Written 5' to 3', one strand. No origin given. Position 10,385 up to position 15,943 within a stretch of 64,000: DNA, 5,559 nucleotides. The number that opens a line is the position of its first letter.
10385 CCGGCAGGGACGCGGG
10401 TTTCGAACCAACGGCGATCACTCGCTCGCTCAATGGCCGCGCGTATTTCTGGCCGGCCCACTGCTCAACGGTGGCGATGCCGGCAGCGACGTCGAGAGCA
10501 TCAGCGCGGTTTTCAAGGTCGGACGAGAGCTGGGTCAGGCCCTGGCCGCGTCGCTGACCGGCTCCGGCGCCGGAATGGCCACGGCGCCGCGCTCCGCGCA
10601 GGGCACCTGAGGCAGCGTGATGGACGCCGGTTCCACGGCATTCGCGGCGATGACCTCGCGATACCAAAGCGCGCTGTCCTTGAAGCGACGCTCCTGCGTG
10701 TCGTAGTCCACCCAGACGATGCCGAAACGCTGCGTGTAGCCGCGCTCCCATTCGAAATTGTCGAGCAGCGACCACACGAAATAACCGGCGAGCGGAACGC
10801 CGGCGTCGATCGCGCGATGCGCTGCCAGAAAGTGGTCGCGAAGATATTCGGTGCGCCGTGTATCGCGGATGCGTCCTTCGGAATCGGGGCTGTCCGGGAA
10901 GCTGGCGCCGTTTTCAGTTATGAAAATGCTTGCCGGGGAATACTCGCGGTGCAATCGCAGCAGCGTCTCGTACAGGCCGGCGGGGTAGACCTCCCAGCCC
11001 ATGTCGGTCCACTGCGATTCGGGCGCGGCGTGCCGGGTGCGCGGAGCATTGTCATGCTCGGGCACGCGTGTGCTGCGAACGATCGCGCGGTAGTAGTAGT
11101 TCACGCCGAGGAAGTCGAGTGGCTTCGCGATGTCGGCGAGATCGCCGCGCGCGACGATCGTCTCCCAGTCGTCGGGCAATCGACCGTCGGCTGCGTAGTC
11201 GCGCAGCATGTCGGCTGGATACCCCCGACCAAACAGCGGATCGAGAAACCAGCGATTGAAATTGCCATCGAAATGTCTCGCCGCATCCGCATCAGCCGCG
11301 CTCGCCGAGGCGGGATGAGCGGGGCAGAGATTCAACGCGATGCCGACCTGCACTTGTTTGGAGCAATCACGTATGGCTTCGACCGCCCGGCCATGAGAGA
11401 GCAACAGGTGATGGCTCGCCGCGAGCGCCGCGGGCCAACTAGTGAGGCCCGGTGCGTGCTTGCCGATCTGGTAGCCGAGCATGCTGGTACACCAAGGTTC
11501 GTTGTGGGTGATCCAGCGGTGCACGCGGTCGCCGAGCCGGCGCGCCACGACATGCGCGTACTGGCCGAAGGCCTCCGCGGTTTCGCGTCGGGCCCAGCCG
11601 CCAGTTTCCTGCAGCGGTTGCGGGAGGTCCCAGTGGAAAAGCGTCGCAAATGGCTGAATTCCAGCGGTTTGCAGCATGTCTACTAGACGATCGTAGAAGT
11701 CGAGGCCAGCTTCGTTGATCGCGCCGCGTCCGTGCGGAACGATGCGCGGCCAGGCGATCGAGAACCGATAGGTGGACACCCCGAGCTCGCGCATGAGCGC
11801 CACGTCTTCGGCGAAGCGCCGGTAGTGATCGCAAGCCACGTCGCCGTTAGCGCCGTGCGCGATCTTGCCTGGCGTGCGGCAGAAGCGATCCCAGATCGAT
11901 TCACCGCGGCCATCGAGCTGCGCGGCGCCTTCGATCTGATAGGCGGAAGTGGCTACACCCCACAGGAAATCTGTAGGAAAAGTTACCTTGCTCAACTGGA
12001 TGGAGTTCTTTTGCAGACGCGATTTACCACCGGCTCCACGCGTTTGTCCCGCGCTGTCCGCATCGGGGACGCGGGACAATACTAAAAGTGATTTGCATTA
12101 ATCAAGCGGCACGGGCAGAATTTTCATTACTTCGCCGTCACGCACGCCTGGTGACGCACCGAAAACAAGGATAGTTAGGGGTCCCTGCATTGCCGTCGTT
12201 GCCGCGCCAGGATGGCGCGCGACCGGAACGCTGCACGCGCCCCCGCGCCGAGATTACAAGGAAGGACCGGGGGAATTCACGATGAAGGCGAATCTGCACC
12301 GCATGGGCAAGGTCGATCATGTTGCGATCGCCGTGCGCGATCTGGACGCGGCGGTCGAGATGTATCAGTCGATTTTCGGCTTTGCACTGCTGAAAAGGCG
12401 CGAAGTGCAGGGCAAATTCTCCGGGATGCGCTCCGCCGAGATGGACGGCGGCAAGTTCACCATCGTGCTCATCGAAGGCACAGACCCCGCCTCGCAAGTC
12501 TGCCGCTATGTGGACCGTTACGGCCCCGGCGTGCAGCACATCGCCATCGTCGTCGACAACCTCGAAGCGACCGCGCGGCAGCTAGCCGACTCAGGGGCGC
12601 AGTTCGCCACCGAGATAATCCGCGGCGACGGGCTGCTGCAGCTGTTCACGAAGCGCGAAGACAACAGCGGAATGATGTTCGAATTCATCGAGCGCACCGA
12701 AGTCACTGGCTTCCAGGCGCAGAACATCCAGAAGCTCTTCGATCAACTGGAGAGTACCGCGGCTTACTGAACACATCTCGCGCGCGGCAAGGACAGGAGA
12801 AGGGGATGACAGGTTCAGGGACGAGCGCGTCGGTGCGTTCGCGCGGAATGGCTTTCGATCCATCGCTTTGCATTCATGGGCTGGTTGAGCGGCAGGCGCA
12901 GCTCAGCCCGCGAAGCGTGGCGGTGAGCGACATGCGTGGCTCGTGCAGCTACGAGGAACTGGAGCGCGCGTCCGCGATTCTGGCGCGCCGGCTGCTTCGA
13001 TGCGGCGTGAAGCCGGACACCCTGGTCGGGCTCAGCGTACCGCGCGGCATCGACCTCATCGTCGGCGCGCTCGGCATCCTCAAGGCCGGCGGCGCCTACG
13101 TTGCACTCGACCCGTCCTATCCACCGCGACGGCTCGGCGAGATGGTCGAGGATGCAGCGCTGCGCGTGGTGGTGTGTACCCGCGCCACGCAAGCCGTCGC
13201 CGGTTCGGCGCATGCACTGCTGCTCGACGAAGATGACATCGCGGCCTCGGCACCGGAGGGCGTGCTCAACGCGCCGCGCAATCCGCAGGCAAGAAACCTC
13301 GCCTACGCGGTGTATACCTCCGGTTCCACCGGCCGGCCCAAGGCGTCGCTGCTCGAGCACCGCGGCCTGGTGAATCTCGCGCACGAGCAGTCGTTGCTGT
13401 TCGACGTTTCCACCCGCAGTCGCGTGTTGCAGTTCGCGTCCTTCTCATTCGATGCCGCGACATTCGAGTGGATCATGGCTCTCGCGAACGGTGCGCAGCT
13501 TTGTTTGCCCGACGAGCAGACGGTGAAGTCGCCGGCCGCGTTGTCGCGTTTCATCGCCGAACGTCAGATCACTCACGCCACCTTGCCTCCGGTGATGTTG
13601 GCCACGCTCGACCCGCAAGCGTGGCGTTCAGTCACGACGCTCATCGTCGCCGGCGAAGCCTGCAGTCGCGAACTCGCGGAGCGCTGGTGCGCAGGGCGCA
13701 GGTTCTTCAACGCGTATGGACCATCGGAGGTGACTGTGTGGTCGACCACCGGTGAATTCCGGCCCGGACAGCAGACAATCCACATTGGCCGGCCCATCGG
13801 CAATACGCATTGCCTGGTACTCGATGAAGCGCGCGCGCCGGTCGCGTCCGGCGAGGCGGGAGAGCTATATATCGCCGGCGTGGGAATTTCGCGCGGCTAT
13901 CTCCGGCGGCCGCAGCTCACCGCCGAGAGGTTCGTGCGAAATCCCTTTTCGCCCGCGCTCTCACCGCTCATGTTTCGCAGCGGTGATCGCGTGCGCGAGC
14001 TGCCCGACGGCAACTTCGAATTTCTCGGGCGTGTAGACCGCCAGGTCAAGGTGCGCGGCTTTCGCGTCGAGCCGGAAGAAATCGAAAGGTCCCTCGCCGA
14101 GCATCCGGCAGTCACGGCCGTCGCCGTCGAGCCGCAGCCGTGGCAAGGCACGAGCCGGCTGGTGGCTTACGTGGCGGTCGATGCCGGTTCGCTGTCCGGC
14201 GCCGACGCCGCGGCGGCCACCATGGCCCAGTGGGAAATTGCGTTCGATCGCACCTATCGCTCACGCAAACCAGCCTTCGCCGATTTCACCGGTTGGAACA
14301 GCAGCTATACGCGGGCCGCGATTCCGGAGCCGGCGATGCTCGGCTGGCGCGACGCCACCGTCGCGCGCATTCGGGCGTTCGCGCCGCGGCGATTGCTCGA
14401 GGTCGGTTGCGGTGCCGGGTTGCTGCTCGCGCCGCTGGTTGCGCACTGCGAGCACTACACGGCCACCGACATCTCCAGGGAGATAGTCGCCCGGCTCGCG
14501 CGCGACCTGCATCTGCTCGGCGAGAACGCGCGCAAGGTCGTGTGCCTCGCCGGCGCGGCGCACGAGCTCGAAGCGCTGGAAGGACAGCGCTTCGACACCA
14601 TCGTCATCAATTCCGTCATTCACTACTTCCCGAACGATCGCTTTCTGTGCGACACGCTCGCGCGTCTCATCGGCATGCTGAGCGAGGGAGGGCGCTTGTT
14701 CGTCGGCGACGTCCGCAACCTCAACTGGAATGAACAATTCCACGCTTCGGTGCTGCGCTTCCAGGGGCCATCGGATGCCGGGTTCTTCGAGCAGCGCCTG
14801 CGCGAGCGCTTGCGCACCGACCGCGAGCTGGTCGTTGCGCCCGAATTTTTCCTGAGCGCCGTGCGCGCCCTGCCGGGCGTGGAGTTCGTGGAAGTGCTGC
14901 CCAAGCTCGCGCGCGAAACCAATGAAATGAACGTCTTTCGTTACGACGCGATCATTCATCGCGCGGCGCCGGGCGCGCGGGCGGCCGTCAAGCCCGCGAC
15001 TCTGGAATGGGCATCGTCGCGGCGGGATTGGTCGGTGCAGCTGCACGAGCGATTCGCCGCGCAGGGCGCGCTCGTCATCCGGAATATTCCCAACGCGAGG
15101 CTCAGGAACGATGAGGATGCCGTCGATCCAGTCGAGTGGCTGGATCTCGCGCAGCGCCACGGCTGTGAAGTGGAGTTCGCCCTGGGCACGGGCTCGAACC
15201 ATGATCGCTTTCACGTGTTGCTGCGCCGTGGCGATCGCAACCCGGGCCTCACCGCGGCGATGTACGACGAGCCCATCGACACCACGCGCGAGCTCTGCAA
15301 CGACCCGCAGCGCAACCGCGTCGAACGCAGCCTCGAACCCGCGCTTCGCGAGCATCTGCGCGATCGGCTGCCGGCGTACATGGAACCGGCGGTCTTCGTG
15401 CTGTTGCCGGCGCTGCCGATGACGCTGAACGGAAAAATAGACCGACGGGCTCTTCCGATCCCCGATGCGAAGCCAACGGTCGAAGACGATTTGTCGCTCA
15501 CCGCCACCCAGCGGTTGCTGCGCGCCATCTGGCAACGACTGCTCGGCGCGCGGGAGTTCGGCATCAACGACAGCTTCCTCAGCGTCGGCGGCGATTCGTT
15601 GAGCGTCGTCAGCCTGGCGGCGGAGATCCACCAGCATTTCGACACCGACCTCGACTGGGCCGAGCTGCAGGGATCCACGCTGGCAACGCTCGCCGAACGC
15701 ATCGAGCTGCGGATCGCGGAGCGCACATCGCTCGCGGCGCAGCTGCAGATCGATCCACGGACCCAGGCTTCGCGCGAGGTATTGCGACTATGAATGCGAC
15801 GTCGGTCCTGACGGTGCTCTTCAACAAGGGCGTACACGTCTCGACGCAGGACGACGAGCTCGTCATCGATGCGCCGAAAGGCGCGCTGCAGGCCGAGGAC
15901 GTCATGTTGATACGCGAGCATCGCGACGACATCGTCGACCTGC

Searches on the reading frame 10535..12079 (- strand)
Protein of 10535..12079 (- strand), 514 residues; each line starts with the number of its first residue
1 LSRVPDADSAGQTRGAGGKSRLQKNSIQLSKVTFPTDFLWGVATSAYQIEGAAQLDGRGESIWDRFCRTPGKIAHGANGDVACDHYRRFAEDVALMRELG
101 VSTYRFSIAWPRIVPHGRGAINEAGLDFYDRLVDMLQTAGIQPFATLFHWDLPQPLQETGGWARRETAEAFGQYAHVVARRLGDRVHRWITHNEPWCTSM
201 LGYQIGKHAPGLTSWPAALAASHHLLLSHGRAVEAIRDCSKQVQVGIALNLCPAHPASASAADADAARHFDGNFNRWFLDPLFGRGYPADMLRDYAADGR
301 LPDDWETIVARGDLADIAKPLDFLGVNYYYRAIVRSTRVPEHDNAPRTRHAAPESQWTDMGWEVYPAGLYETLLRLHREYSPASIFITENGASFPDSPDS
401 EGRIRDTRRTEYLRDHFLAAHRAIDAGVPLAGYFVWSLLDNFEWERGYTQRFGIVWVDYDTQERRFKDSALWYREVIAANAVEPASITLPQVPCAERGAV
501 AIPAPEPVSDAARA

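Call 13: search_protein_families(library=pfam, proteins=[window:10535-12079:-])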
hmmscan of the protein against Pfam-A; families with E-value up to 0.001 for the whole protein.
window:10535-12079:- (514 aa): 1 family
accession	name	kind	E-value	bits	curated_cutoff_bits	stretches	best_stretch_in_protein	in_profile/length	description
PF00232.24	Glyco_hydro_1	-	3.4e-168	560.2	22.6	1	32-480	3-451/453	Glycosyl hydrolase family 1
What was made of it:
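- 10535..12079 (-): GH1 beta-glucosidase on the opposite strand, lying between the YdjC-flavoprotein pair and the NRPS operon. Whether it belongs to the cluster is uncertain. Pfam GH1 560 bits (call 13).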

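Call 54: search_protein_families(library=ncbifam, proteins=[window:10535-12079:-], max_evalue=0.001)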
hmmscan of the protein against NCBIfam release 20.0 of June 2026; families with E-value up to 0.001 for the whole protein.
window:10535-12079:- (514 aa): 8 families
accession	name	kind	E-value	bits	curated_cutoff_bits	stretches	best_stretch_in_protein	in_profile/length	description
TIGR03356.1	BGL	equivalog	8.5e-187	621.3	478.5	1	34-473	1-427/427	GH1 family beta-glucosidase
NF010036.0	PRK13511.1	subfamily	4.5e-102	342.1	610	1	33-480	4-466/469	6-phospho-beta-galactosidase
TIGR01233.1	lacG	equivalog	7.7e-85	285.5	561.2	2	33-335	3-304/472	6-phospho-beta-galactosidase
NF007154.0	PRK09589.1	subfamily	5.4e-57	193.6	624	1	33-481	3-473/476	6-phospho-beta-glucosidase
NF007158.0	PRK09593.1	subfamily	3.3e-54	184.3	639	1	31-481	3-474/478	6-phospho-beta-glucosidase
NF041004.1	Beta_gal_BgaS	equivalog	4.9e-54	183.6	475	1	121-484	123-470/479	beta-galactosidase BgaS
NF011589.0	PRK15014.1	subfamily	1.9e-53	182.4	686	1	30-481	2-474/477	6-phospho-beta-glucosidase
NF007356.0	PRK09852.1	subfamily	3.3e-53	181.1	623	1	33-481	3-470/474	6-phospho-beta-glucosidase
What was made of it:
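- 10535..12079 (-): TIGR03356 621 bits (call 54).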

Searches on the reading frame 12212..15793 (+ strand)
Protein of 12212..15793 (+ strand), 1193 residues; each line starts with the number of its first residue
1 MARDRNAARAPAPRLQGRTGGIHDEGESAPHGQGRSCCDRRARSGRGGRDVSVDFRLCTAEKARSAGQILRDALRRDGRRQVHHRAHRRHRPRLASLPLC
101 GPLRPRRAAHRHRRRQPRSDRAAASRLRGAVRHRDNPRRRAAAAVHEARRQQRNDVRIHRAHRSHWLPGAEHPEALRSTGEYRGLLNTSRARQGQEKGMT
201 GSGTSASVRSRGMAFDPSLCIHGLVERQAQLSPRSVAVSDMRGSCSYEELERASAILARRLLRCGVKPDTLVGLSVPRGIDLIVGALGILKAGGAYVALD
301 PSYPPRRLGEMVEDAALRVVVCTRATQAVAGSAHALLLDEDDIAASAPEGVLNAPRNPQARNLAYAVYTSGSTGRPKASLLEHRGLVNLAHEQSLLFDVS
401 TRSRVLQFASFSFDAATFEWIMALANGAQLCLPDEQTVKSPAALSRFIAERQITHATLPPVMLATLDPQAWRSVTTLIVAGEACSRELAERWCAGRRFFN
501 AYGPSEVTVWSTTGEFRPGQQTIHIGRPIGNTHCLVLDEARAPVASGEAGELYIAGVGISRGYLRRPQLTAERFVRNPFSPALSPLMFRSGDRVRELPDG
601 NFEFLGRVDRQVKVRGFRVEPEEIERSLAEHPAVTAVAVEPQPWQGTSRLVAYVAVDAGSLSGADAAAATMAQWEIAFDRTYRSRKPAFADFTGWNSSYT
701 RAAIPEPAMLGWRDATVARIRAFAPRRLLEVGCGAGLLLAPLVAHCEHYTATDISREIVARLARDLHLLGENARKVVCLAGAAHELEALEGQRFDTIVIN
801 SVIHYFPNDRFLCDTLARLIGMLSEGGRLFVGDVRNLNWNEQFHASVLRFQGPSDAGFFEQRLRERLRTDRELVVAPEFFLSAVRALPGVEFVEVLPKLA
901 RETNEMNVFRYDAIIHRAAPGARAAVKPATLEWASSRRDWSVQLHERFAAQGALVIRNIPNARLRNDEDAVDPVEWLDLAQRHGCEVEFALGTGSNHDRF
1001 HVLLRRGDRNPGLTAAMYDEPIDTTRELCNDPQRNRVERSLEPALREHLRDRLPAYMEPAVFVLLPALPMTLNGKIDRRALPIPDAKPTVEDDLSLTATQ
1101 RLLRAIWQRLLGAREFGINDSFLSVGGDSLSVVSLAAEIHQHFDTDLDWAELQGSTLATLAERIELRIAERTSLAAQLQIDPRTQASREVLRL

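Call 7: search_protein_families(library=pfam, proteins=[window:12212-15793:+], max_evalue=0.001)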
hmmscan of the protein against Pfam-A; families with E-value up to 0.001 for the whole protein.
window:12212-15793:+ (1193 aa): 9 families
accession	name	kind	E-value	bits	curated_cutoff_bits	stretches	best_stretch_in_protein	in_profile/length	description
PF00501.34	AMP-binding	-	9e-69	232.5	29.9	1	226-564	2-384/384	AMP-binding enzyme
PF08242.18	Methyltransf_12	-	9.4e-14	52.4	30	1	729-829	1-98/98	Methyltransferase domain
PF00550.31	PP-binding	-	2.3e-11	44.2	20.8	1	1102-1164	2-67/67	Phosphopantetheine attachment site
PF08241.18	Methyltransf_11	-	1e-10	42.5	21.2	1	729-830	1-94/95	Methyltransferase domain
PF13649.12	Methyltransf_25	-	2.5e-10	41.4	27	1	729-827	2-97/97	Methyltransferase domain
PF13489.12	Methyltransf_23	-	3.3e-10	40.4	27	1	718-844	14-130/164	Methyltransferase domain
PF13193.12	AMP-binding_C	-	1.6e-08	35.8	24.5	0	1039-1075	41-76/76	AMP-binding enzyme C-terminal domain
PF13847.12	Methyltransf_31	-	9e-06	25.9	27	1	727-839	6-117/145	Methyltransferase domain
PF05401.17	NodS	-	1.6e-05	25.3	24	1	728-837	47-150/201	Nodulation protein S (NodS)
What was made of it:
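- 12806..15793 (+): NRPS1, the loading module: an A domain (code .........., aromatic/Phe-like) interrupted by a methyltransferase, then T. Pfam AMP-binding, Methyltransf_12 and PP-binding (call 7).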
